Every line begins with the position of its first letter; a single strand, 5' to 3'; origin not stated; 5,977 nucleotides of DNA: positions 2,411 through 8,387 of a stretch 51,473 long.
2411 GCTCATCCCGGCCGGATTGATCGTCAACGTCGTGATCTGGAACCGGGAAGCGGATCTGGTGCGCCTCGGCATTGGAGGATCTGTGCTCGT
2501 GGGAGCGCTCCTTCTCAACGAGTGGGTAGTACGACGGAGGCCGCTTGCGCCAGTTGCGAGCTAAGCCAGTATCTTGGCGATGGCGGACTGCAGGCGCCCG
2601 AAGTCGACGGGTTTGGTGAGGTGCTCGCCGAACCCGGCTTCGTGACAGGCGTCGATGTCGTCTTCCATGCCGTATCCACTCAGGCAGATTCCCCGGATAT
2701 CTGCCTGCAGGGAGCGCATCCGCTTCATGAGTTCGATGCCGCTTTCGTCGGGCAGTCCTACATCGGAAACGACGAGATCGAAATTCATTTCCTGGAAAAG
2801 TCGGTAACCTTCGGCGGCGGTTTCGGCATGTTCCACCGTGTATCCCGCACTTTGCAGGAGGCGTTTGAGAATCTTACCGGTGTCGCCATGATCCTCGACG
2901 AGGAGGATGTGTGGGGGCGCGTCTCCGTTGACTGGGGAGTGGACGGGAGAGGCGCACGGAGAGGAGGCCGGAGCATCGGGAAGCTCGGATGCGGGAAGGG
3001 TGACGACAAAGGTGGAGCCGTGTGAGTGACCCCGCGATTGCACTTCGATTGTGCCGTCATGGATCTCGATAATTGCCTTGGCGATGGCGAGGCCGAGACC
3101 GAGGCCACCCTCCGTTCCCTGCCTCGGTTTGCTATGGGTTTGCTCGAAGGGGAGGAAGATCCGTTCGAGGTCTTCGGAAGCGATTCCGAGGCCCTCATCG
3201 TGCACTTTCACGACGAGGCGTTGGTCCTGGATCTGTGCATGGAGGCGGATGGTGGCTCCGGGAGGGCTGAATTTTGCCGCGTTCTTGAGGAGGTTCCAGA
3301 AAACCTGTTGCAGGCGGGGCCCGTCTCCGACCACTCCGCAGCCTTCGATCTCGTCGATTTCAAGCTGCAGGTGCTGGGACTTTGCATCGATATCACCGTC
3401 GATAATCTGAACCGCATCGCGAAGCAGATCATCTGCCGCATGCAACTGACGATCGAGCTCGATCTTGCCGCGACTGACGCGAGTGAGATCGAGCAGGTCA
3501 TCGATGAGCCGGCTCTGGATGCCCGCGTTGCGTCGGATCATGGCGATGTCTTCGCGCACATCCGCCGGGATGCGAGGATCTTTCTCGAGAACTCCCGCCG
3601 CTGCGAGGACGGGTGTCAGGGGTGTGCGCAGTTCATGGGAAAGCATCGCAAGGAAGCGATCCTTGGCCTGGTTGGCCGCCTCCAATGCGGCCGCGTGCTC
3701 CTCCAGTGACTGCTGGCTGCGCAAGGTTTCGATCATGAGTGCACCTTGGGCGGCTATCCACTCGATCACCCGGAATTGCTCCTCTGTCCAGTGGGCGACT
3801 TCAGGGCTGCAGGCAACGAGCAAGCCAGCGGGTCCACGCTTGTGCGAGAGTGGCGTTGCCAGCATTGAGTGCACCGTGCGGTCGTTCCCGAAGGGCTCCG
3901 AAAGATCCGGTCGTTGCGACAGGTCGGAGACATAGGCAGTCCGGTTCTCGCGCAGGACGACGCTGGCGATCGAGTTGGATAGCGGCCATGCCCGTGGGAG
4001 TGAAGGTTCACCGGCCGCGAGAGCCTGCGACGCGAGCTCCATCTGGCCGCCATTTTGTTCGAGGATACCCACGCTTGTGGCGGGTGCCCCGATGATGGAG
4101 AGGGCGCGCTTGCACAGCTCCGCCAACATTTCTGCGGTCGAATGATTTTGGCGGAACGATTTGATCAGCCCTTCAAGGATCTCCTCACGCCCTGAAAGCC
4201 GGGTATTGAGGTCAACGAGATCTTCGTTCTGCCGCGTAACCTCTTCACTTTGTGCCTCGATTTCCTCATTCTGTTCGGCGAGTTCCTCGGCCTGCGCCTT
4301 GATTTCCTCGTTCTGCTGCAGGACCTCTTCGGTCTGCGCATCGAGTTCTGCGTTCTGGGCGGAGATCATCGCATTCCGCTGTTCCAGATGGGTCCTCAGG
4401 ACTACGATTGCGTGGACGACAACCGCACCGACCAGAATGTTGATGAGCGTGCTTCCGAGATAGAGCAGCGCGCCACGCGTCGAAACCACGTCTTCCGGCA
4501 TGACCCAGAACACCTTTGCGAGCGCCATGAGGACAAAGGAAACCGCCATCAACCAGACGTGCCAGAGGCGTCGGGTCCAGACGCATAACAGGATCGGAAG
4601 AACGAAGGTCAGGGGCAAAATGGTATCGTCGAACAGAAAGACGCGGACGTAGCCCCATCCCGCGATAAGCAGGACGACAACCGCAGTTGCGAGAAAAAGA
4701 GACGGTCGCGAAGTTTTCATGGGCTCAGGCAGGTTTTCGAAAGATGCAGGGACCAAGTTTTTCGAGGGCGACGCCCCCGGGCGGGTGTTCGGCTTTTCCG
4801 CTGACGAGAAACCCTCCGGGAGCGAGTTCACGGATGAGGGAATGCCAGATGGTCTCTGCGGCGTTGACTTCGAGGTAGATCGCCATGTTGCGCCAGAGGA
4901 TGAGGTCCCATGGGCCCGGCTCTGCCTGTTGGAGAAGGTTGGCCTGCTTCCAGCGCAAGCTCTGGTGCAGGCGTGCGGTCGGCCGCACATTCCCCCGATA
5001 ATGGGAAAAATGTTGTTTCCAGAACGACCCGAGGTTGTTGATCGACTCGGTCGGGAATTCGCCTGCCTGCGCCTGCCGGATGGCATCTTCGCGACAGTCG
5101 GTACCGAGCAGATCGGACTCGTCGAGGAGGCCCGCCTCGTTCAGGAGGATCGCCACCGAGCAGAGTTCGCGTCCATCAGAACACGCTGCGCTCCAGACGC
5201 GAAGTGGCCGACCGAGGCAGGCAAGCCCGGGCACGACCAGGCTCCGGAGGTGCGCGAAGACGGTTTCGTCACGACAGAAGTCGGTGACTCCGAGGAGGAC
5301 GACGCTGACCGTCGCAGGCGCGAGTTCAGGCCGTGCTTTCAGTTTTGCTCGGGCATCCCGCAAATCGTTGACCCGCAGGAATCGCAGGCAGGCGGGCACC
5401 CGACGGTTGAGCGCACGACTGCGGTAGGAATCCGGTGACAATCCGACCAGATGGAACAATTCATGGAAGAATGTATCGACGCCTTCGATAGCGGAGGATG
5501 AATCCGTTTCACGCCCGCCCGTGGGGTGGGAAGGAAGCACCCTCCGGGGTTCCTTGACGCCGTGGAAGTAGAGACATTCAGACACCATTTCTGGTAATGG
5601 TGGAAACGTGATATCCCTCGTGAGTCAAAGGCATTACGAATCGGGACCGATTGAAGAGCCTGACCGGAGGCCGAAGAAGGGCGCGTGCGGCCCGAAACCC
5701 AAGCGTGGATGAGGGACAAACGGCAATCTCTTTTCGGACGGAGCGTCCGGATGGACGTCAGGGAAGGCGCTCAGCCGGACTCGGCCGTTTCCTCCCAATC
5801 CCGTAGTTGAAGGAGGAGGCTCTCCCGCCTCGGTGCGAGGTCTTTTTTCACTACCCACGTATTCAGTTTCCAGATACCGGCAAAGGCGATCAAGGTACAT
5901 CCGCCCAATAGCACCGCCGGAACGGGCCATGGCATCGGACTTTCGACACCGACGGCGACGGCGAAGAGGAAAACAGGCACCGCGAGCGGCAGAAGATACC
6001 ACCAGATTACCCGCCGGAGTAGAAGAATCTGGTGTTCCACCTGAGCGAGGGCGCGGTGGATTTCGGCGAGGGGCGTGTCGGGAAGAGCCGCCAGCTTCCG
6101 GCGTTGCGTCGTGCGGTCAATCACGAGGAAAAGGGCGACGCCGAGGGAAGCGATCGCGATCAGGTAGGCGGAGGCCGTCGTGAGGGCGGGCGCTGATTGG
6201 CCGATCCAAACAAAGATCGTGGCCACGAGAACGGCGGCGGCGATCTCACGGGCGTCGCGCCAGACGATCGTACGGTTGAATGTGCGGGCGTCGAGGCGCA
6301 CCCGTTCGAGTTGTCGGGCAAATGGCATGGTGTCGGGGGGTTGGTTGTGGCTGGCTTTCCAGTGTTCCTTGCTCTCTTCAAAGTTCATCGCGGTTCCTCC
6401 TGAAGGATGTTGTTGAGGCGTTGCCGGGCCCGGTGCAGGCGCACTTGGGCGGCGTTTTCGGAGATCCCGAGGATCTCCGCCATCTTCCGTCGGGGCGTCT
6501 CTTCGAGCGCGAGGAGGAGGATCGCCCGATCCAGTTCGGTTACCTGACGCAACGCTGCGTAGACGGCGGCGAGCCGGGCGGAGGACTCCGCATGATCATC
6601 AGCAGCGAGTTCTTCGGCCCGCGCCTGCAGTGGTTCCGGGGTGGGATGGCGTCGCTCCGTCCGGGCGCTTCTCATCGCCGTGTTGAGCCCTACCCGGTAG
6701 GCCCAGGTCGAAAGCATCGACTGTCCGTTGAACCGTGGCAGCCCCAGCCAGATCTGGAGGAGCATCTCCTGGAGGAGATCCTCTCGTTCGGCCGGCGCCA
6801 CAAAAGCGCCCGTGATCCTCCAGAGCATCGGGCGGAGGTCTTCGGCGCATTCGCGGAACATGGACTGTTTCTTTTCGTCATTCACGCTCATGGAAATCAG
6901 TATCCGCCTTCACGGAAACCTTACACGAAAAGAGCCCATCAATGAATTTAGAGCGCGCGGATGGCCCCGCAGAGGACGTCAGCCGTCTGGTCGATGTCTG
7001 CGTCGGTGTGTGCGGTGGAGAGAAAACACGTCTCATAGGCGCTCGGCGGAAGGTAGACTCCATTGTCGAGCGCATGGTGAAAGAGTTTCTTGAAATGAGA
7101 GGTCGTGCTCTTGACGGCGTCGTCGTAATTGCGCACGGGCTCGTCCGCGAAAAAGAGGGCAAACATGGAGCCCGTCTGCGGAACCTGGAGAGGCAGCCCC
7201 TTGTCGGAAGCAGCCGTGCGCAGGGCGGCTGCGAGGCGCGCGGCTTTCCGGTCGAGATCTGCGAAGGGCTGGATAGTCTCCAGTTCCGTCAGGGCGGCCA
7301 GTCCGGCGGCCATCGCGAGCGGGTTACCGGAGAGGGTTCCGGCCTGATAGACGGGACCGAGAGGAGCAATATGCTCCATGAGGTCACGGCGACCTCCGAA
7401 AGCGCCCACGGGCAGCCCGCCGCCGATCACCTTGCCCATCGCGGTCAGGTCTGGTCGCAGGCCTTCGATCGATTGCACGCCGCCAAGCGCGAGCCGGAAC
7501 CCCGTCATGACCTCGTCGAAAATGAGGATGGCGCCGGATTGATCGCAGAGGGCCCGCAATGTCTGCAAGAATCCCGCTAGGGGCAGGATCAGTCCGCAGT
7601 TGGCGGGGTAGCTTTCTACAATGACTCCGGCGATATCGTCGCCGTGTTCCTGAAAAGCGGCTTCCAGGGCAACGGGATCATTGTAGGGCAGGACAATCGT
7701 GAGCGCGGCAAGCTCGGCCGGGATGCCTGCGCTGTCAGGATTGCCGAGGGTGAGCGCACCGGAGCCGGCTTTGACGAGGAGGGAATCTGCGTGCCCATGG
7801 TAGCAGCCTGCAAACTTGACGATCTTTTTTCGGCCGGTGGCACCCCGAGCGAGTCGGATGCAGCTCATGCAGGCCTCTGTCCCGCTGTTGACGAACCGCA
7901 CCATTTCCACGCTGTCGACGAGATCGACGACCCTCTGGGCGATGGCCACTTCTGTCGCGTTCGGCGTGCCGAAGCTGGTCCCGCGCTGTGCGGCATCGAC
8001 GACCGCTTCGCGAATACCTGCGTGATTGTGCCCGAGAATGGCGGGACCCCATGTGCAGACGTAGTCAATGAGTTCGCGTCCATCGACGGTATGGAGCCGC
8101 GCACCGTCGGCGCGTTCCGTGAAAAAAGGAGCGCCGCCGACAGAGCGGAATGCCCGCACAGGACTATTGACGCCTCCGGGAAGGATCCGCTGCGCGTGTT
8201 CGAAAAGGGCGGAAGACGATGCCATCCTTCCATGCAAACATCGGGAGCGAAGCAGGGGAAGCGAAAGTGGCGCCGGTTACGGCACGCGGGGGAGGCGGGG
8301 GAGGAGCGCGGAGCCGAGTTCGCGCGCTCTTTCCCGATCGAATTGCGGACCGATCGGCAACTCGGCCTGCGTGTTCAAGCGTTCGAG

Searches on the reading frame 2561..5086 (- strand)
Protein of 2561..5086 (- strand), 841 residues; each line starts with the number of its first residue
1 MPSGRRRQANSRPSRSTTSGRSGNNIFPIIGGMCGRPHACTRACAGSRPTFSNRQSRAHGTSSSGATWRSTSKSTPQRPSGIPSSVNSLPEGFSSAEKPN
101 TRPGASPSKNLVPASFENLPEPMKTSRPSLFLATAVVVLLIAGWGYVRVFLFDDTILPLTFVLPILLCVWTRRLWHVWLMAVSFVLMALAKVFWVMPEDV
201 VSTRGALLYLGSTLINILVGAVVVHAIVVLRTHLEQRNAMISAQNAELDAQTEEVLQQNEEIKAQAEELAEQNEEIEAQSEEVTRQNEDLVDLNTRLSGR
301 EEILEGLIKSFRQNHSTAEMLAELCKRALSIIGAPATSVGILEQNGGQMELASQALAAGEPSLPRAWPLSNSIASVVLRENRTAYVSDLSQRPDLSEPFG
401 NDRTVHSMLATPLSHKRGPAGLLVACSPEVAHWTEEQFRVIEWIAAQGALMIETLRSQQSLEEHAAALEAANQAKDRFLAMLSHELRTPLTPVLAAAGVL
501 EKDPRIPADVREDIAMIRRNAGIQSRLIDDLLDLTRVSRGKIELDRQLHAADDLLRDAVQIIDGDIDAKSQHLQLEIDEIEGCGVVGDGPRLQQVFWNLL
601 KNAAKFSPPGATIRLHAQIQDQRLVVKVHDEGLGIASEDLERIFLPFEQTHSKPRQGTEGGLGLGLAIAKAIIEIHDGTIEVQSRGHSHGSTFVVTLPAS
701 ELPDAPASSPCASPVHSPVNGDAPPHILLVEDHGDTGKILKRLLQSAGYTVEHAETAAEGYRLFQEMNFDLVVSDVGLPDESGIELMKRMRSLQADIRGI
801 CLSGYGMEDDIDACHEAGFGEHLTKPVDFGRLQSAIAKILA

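Call 100: search_protein_families(library=pfam, proteins=[window:2561-5086:-], max_evalue=0.001)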
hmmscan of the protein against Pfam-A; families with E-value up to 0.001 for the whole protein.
window:2561-5086:- (841 aa): 6 families
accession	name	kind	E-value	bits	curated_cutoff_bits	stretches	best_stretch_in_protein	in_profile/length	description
PF02518.31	HATPase_c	-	2.4e-25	89.6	26.4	1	587-700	1-110/111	Histidine kinase-, DNA gyrase B-, and HSP90-like ATPase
PF00072.30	Response_reg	-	2.3e-22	79.7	30.2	1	727-836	1-110/111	Response regulator receiver domain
PF00512.31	HisKA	-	1.6e-14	54.1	26.9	1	474-538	1-64/66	His Kinase A (phospho-acceptor) domain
PF13185.12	GAF_2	-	1e-10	42.4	28.6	1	315-453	2-136/136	GAF domain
PF01590.32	GAF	-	1.2e-05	26.3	22.4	1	319-450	4-131/133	GAF domain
PF13492.12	GAF_3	-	0.00023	22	27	1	318-453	3-128/129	GAF domain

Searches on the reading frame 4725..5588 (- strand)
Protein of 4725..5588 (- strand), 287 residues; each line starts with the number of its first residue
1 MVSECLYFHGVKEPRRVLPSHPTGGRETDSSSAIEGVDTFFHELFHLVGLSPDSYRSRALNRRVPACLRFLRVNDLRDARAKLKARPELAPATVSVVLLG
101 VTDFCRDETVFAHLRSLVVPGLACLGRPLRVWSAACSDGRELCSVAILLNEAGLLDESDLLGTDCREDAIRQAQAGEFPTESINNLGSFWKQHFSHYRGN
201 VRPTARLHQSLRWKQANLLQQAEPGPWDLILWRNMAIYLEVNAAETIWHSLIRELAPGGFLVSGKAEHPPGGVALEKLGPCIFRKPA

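Call 100: search_protein_families(library=pfam, proteins=[window:4725-5588:-], max_evalue=0.001)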
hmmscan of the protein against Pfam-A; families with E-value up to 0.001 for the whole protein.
window:4725-5588:- (287 aa): 1 family
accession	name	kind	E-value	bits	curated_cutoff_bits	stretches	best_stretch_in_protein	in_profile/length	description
PF01739.24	CheR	-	7.5e-30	104.3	27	1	101-268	2-178/195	CheR methyltransferase, SAM binding domain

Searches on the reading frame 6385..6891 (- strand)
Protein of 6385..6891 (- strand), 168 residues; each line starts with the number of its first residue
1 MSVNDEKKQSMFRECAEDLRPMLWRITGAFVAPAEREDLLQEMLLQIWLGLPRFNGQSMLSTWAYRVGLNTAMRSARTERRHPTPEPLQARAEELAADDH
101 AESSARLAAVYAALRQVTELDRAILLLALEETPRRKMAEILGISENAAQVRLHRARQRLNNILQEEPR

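Call 100: search_protein_families(library=pfam, proteins=[window:6385-6891:-], max_evalue=0.001)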
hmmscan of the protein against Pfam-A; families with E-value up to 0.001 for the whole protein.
window:6385-6891:- (168 aa): 2 families
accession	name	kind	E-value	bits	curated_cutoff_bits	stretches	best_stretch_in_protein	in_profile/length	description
PF08281.18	Sigma70_r4_2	-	2.5e-10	40.3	25.7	1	108-159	2-54/54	Sigma-70, region 4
PF04542.20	Sigma70_r2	-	2.6e-10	40.4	24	1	17-81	3-70/71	Sigma-70 region 2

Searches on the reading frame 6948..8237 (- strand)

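Call 100: search_protein_families(library=pfam, proteins=[window:6948-8237:-], max_evalue=0.001)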
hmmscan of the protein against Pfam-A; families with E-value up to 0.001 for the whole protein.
window:6948-8237:- (429 aa): 2 families
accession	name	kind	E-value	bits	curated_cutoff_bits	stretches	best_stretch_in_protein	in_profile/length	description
PF00202.27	Aminotran_3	-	2.7e-68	231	30.5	1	37-420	10-397/403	Aminotransferase class-III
PF00155.27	Aminotran_1_2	-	0.0002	21.1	19.7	1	186-420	128-359/361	Aminotransferase class I and II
